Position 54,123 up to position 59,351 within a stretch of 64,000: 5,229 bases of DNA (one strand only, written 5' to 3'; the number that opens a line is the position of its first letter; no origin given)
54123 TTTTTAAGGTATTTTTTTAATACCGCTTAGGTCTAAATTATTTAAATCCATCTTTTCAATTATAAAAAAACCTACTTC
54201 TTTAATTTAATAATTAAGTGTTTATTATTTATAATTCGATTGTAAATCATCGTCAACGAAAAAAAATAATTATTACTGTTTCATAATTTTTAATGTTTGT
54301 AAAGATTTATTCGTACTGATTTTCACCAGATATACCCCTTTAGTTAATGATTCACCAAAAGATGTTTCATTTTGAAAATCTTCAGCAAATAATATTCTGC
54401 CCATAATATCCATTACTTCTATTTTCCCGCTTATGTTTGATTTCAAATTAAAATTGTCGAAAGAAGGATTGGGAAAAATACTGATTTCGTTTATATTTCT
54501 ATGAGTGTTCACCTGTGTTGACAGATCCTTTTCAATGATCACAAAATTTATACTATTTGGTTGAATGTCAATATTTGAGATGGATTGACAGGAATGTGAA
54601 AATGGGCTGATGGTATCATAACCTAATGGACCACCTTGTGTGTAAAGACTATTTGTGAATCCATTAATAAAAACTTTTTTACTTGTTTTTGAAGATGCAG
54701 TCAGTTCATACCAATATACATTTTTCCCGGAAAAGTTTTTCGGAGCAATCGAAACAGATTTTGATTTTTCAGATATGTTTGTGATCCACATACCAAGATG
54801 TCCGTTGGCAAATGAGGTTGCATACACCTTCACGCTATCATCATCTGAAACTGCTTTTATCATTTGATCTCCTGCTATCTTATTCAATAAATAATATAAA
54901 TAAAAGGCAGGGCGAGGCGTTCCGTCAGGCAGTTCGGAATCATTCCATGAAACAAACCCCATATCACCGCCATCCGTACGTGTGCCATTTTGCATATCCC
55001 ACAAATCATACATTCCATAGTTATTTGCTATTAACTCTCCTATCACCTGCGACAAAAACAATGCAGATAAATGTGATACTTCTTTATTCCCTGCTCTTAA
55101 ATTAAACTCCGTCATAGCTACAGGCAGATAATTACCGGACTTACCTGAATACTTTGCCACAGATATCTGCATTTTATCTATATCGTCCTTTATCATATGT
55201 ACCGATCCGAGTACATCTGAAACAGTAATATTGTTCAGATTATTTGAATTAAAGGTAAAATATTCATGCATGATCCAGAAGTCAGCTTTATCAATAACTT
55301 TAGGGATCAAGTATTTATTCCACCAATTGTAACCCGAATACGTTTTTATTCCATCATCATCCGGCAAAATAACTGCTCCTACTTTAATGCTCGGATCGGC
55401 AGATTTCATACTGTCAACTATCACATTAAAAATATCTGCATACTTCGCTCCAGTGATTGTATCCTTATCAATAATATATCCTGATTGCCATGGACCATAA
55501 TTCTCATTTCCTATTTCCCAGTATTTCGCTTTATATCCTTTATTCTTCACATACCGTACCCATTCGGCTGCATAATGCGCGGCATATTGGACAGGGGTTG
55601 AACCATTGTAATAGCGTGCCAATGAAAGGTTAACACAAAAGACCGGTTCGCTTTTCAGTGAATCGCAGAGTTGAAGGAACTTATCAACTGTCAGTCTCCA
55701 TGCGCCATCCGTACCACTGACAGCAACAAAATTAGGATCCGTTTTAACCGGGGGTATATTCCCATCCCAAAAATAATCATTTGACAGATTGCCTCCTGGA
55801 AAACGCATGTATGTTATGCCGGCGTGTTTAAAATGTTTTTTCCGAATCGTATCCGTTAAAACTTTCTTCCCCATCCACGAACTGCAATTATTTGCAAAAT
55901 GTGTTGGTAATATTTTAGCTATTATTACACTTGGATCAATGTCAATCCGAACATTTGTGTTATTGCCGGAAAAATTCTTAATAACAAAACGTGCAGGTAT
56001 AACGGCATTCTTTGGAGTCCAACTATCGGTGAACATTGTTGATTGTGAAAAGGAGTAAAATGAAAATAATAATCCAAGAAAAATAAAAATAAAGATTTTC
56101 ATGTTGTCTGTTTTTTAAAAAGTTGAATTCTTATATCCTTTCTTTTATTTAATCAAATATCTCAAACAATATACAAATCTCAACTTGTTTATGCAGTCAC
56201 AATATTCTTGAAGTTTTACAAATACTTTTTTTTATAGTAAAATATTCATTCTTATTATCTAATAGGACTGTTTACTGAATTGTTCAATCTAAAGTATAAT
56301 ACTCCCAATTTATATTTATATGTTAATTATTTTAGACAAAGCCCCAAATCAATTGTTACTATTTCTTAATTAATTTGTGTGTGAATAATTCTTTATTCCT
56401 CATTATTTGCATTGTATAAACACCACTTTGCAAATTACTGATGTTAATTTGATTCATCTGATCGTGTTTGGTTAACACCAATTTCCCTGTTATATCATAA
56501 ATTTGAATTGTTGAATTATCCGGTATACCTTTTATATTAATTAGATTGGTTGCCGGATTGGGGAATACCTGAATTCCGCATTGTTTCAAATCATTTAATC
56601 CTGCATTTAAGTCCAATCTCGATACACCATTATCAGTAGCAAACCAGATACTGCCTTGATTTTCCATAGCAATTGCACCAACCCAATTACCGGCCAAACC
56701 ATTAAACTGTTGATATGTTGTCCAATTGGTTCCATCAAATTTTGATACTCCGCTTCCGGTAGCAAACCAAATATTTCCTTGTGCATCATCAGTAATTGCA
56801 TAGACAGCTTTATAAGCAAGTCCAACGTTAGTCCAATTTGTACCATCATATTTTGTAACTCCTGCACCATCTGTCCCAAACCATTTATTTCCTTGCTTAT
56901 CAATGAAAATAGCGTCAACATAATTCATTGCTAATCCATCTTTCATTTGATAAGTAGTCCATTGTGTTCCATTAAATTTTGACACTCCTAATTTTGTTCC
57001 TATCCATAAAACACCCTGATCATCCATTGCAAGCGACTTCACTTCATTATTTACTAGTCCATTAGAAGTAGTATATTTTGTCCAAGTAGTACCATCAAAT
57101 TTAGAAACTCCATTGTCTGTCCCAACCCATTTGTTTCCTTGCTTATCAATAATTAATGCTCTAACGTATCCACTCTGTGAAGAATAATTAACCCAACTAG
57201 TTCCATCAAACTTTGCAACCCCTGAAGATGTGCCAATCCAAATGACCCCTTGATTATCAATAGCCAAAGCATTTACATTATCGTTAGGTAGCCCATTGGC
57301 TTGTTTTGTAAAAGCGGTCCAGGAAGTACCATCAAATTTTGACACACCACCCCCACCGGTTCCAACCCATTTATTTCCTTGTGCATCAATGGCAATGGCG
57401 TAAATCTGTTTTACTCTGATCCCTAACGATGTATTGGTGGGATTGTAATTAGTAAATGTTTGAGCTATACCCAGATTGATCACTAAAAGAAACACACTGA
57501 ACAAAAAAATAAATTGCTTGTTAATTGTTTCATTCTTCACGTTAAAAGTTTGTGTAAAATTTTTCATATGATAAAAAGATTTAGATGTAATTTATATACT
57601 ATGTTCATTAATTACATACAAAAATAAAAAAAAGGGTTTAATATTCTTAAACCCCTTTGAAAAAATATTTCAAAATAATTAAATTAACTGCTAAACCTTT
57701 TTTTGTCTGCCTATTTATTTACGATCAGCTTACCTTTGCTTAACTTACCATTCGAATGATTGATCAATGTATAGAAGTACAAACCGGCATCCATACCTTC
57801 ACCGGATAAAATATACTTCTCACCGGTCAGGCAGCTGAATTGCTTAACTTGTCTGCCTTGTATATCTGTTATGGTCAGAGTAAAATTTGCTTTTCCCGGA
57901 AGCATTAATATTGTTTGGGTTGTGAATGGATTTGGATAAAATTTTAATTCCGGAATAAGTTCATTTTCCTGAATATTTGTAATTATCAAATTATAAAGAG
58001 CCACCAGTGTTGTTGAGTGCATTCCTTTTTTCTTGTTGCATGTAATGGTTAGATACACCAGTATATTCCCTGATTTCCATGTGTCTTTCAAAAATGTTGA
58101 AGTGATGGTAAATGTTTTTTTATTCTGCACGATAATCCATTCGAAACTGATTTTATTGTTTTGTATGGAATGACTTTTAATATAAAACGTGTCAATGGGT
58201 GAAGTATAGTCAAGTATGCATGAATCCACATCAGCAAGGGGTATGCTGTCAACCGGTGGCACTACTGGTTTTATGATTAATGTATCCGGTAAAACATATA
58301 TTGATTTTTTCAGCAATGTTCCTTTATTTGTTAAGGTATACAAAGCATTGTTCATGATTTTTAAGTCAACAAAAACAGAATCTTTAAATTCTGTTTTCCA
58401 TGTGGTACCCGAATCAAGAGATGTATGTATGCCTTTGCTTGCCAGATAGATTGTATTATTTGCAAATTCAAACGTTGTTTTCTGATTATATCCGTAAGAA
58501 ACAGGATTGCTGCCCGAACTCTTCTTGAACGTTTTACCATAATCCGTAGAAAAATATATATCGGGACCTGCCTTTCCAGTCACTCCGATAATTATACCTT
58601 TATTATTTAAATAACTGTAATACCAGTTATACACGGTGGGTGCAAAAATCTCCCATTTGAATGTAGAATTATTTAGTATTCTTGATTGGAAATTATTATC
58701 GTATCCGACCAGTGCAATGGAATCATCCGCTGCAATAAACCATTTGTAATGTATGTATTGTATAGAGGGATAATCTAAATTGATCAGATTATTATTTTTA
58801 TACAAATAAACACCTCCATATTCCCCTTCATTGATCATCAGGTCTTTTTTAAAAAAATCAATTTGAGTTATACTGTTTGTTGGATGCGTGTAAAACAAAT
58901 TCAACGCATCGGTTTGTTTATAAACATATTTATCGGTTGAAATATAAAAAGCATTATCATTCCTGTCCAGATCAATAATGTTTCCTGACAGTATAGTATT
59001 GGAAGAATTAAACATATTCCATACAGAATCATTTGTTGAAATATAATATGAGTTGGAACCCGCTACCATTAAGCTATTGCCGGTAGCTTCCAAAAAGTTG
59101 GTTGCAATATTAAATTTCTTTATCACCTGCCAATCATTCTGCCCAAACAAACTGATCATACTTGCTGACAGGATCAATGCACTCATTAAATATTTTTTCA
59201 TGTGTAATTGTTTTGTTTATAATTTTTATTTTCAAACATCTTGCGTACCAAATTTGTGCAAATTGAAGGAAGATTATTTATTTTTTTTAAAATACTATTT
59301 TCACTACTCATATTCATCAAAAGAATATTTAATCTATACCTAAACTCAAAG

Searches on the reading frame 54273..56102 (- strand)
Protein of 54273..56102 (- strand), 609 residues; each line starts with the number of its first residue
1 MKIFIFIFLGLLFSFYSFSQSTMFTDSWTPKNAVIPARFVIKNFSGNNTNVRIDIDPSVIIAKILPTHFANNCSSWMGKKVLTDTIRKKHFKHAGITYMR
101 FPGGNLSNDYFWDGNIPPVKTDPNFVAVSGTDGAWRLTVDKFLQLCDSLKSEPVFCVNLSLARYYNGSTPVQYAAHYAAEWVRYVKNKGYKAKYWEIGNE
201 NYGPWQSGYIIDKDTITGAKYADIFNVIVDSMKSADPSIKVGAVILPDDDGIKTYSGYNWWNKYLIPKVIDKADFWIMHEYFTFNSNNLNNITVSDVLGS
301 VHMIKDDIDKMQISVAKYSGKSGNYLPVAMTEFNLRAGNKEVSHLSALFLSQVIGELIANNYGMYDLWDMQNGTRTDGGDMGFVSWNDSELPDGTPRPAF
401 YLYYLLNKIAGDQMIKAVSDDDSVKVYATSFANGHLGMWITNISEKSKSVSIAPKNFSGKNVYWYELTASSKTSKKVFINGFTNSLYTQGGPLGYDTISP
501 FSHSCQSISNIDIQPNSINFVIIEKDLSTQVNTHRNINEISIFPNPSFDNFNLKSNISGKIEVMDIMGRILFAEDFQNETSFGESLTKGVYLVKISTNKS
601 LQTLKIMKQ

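Call 78: search_protein_families(library=pfam, proteins=[window:54273-56102:-], max_evalue=0.00001)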
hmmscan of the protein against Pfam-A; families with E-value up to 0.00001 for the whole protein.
window:54273-56102:- (609 aa): 1 family
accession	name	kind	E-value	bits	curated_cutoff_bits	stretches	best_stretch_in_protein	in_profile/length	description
PF18962.6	Por_Secre_tail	-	7.7e-11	42.6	27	1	542-606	1-73/75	Secretion system C-terminal sorting domain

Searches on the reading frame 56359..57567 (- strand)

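Call 78: search_protein_families(library=pfam, proteins=[window:56359-57567:-], max_evalue=0.00001)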
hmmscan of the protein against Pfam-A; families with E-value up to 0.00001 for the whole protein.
window:56359-57567:- (402 aa): 2 families
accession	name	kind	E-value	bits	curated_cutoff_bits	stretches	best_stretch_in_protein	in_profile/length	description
PF07494.17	Reg_prop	-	7.7e-31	102.6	20.4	0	92-114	1-23/24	Two component regulator propeller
PF18962.6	Por_Secre_tail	-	2.2e-15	57.1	27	1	334-400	1-74/75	Secretion system C-terminal sorting domain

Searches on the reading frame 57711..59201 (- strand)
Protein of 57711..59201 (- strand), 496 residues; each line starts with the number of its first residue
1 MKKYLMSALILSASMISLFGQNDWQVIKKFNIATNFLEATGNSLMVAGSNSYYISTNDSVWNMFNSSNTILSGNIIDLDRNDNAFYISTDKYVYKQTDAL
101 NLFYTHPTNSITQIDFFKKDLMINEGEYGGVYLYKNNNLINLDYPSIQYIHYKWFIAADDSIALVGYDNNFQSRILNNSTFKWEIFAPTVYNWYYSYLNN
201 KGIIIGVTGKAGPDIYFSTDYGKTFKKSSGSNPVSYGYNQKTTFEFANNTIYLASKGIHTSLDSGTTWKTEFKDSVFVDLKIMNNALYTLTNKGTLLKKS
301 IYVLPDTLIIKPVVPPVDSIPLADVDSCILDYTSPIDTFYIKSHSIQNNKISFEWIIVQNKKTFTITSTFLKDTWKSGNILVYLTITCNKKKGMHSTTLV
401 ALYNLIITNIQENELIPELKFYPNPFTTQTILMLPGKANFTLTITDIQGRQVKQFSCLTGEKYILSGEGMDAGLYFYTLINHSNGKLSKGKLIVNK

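Call 78: search_protein_families(library=pfam, proteins=[window:57711-59201:-], max_evalue=0.00001)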
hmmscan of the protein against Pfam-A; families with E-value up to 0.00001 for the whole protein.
window:57711-59201:- (496 aa): 1 family
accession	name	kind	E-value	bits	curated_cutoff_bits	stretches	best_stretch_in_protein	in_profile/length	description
PF18962.6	Por_Secre_tail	-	2.2e-06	28.3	27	1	422-493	2-74/75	Secretion system C-terminal sorting domain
